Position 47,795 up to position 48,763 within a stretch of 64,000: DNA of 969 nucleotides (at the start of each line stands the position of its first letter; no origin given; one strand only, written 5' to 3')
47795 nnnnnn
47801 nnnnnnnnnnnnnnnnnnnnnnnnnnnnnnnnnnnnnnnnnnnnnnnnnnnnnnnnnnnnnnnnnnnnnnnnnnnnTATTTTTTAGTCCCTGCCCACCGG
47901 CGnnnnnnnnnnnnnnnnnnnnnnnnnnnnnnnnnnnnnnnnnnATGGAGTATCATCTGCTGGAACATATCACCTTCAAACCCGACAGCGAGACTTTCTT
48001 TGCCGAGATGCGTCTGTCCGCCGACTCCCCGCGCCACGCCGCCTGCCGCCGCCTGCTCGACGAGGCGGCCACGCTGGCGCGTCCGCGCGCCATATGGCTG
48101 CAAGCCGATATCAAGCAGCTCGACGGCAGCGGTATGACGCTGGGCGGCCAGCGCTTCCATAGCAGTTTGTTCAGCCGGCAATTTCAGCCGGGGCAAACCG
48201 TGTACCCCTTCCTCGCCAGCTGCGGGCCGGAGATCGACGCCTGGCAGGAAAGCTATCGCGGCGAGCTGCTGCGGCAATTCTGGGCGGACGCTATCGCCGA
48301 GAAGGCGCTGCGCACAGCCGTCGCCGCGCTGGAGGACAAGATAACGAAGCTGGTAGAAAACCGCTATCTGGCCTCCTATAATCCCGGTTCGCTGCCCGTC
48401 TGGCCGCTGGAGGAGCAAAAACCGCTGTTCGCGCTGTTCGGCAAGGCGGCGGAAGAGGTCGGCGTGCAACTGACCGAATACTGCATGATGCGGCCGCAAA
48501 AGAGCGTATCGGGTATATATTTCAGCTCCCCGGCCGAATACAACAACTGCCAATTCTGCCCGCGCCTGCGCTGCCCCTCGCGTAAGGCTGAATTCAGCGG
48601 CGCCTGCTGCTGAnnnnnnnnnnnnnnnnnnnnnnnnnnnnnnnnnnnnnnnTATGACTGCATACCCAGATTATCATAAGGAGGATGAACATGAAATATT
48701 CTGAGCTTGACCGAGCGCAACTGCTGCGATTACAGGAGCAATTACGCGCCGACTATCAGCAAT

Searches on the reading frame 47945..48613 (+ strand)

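Call 66: search_protein_families(library=pfam, proteins=[window:47945-48613:+], max_evalue=0.00001)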
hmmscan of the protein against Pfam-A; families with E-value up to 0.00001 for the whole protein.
window:47945-48613:+ (222 aa): 1 family
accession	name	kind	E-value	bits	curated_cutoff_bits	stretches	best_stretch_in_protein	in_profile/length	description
PF02965.22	Met_synt_B12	-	2.9e-08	33.9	25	1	151-197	205-251/273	Vitamin B12 dependent methionine synthase, activation domain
